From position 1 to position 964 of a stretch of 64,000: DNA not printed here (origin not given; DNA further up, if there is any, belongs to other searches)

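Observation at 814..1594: Tandem paralogous small proteins sharing an (T/S)INxx(L/I)YPxEVI motif, one with a 60-aa poly-acidic tail, coupled to a radical SAM gene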

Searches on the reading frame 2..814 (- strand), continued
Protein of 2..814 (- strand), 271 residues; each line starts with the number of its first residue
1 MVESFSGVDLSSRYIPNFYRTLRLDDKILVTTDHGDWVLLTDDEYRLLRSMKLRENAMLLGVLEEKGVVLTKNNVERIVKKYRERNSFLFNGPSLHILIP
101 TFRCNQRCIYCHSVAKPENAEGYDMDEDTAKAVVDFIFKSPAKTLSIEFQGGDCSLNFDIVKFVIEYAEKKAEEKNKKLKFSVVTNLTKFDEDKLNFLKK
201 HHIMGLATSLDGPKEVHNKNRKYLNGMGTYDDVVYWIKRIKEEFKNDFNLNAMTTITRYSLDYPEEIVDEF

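Call 43: search_protein_families(library=ncbifam, proteins=[L004:4671-6314:+, L004:1231-2325:+, L017:1511-1795:+, L033:6895-7194:+, L030:3737-5590:+, L008:20843-21232:+], max_evalue=0.01)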
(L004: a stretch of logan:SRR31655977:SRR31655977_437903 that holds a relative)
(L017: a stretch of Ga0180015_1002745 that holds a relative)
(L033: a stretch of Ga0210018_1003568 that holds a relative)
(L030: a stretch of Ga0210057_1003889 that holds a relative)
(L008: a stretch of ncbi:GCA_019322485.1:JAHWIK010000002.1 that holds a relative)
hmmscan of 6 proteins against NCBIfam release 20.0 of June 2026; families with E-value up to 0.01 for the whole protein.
L004:4671-6314:+ (548 aa): 46 families (the best 25 are shown)
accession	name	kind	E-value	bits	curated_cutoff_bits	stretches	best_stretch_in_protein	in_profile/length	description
NF047865.1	rSAM_PapB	equivalog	1.4e-29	103.4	340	1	99-407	6-319/330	PapB family radical SAM/SPASM ranthipeptide maturase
TIGR04064.1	rSAM_nif11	equivalog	3.2e-25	88.8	518.7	2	86-273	68-257/459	nif11-like peptide radical SAM maturase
TIGR03906.1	quino_hemo_SAM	equivalog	1.1e-23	83.6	453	1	102-424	100-435/467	quinohemoprotein amine dehydrogenase maturation protein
TIGR03974.1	rSAM_six_Cys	equivalog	2.6e-21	76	425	1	61-425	61-438/451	thioether cross-link-forming SCIFF peptide maturase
NF038107.1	rSAM_NF038107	equivalog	6.2e-20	71.4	600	1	82-441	74-439/444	Cys-every-fifth radical SAM/SPASM peptide maturase CefB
TIGR03978.1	rSAM_paired_1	equivalog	1.1e-19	70.6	370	1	96-288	80-279/466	His-Xaa-Ser system radical SAM maturase HxsB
TIGR04068.1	rSAM_ocin_clost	equivalog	6.2e-17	61.6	500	1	99-268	87-264/462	Cys-rich peptide radical SAM maturase CcpM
TIGR03942.1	sulfatase_rSAM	equivalog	9.4e-17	61.1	349.45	1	104-427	9-348/363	anaerobic sulfatase maturase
TIGR04115.1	rSAM_Cxxx_rpt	equivalog_domain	1e-15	58.1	350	1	99-400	5-322/359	radical SAM peptide maturase, CXXX-repeat target family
NF038170.1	lachnocin_rSAM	equivalog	9e-15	54.5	550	1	48-400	28-391/440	lachnocin radical SAM maturase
NF041707.1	rSAM_YhhB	equivalog_domain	5e-14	52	445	1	103-276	9-192/369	cyclophane-forming radical SAM/SPASM peptide maturase YhhB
TIGR04163.1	rSAM_cobopep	equivalog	3.4e-13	49.1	375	2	96-303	64-272/428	peptide-modifying radical SAM enzyme CbpB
TIGR04083.1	rSAM_pep_methan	hypoth_equivalog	8.4e-13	47.9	300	1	103-442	7-348/376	TIGR04083 family peptide-modifying radical SAM enzyme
TIGR03962.1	mycofact_rSAM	equivalog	1.8e-12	47.1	265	1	102-423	18-332/339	mycofactocin radical SAM maturase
TIGR04317.1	W_rSAM_matur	equivalog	2.9e-12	46.4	380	1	102-321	10-227/349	tungsten cofactor oxidoreductase radical SAM maturase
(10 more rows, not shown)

L004:1231-2325:+ (365 aa): 84 families (the best 25 are shown)
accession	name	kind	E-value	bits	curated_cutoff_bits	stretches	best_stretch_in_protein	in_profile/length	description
TIGR04340.1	rSAM_ACGX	hypoth_equivalog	7.8e-49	166.7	400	1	8-336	2-339/341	radical SAM/SPASM domain protein, ACGX system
TIGR04082.1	rSAM_for_selen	equivalog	1.3e-48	166.1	350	1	5-334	195-515/516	thio(seleno)oxazole modification radical SAM maturase SbtM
TIGR04053.2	TIGR04053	equivalog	8.3e-43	147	395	2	8-228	7-223/366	TIGR04053 family radical SAM/SPASM domain-containing protein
TIGR04545.1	rSAM_ahbD_hemeb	equivalog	3.4e-42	145.1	500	1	12-334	3-335/339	heme b synthase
TIGR03962.1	mycofact_rSAM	equivalog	9.6e-41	140.1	265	1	11-335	14-332/339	mycofactocin radical SAM maturase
TIGR04055.1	rSAM_NirJ2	equivalog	3.7e-40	138.4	500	1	12-334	3-322/326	putative heme d1 biosynthesis radical SAM protein NirJ2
TIGR04051.1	rSAM_NirJ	equivalog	3.2e-39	134.9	515.45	2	13-197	6-183/354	heme d1 biosynthesis radical SAM protein NirJ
TIGR04303.1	GeoRSP_rSAM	equivalog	2.7e-38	132.3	400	1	10-335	6-325/325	GeoRSP system radical SAM/SPASM protein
TIGR04054.1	rSAM_NirJ1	equivalog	4e-37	127.7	650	2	12-199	39-219/387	putative heme d1 biosynthesis radical SAM protein NirJ1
NF050035.1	rSAM_WgK_link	exception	5.7e-35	121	650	2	12-223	12-217/367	radical SAM/SPASM peptide maturase WgkB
TIGR04546.1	rSAM_ahbC_deAc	equivalog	1.6e-34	119.4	650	2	11-216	41-241/390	12,18-didecarboxysiroheme deacetylase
TIGR04347.1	pseudo_SAM_Halo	equivalog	2.5e-34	119.2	525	2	11-183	40-204/390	TIGR04347 family pseudo-SAM/SPASM protein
TIGR04250.1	SCM_rSAM_ScmE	equivalog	1.3e-31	109.8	400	2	6-175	2-162/358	SynChlorMet cassette radical SAM/SPASM protein ScmE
TIGR04133.1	rSAM_w_lipo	hypoth_equivalog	2.5e-31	108.9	425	1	10-316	25-331/350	TIGR04133 family radical SAM/SPASM protein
TIGR02109.1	PQQ_syn_pqqE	equivalog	3.2e-31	108.6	381.35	1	12-339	10-335/358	pyrroloquinoline quinone biosynthesis protein PqqE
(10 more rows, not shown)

L017:1511-1795:+ (95 aa): 2 families
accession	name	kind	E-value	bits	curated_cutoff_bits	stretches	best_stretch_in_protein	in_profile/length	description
NF038313.3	HisXaaSer_A4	exception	8.3e-13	49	55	1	9-95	1-93/93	His-Xaa-Ser repeat protein HxsA4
NF038309.1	HisXaaSer_A3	equivalog_domain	4.4e-09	36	65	1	10-94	2-78/81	His-Xaa-Ser repeat protein HxsA3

L033:6895-7194:+ (100 aa): 5 families
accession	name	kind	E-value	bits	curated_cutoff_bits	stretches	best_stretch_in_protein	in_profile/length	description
NF038313.3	HisXaaSer_A4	exception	5.3e-27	94.5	55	1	5-99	1-92/93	His-Xaa-Ser repeat protein HxsA4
NF038309.1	HisXaaSer_A3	equivalog_domain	8.5e-15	54.3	65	1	6-89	2-80/81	His-Xaa-Ser repeat protein HxsA3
NF038329.2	gly_rich_SclB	equivalog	3.6e-05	22.9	325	1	61-94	155-188/442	LPXTG-anchored collagen-like adhesin Scl2/SclB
NF046116.1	adhesin_Lcl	equivalog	0.00058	18.5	500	1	49-95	77-123/431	collagen-like adhesin Lcl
NF038330.1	adhesin_SclA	exception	0.0065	16.1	400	1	60-95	145-180/405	LPXTG-anchored collagen-like adhesin Scl1/SclA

L030:3737-5590:+ (618 aa): 76 families (the best 25 are shown)
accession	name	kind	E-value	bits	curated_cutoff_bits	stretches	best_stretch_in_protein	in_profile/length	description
NF038332.1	rSAM_rare_HxsC4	exception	4.4e-52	177.3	500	2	309-531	14-244/335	radical SAM protein HxsC4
TIGR03977.1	rSAM_pair_HxsC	equivalog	6.4e-37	127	267.9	2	315-542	31-264/292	His-Xaa-Ser system radical SAM maturase HxsC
NF047865.1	rSAM_PapB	equivalog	5.8e-36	124.4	340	2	15-203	5-212/330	PapB family radical SAM/SPASM ranthipeptide maturase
TIGR02668.1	moaA_archaeal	equivalog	1.6e-29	102.9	325.25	2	313-503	14-206/303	GTP 3',8-cyclase MoaA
TIGR02666.1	moaA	equivalog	9.9e-29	100.3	284.05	2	314-491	15-198/336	GTP 3',8-cyclase MoaA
TIGR03978.1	rSAM_paired_1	equivalog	1.1e-27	97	370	2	13-133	82-208/466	His-Xaa-Ser system radical SAM maturase HxsB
TIGR03974.1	rSAM_six_Cys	equivalog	2.6e-26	92.5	425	1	15-133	99-224/451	thioether cross-link-forming SCIFF peptide maturase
NF001199.0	PRK00164.2-1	equivalog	7.1e-26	91.1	231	2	313-469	16-174/308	GTP 3',8-cyclase MoaA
TIGR04054.1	rSAM_NirJ1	equivalog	8e-26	90.5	650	2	316-483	43-210/387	putative heme d1 biosynthesis radical SAM protein NirJ1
TIGR04064.1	rSAM_nif11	equivalog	4.9e-25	88.2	518.7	1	13-132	78-203/459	nif11-like peptide radical SAM maturase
TIGR04068.1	rSAM_ocin_clost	equivalog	7.5e-24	84.4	500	1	13-166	84-245/462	Cys-rich peptide radical SAM maturase CcpM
TIGR04545.1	rSAM_ahbD_hemeb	equivalog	8.7e-24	84.6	500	1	315-490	6-182/339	heme b synthase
TIGR04317.1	W_rSAM_matur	equivalog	1.1e-23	83.9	380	2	309-481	4-182/349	tungsten cofactor oxidoreductase radical SAM maturase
TIGR04546.1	rSAM_ahbC_deAc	equivalog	1.5e-23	83.2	650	1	317-482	47-212/390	12,18-didecarboxysiroheme deacetylase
TIGR04055.1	rSAM_NirJ2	equivalog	4.9e-23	82.2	500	1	318-490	9-181/326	putative heme d1 biosynthesis radical SAM protein NirJ2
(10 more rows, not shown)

L008:20843-21232:+ (130 aa): 3 families
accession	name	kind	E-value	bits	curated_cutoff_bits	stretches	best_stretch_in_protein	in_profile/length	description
NF038309.1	HisXaaSer_A3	equivalog_domain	4.5e-13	48.8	65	1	5-58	2-52/81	His-Xaa-Ser repeat protein HxsA3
NF038313.3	HisXaaSer_A4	exception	0.00013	22.8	55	0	101-126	47-77/93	His-Xaa-Ser repeat protein HxsA4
TIGR03979.1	His_Ser_Rich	equivalog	0.00025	21.1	121.65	1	90-129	40-77/190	His-Xaa-Ser repeat protein HxsA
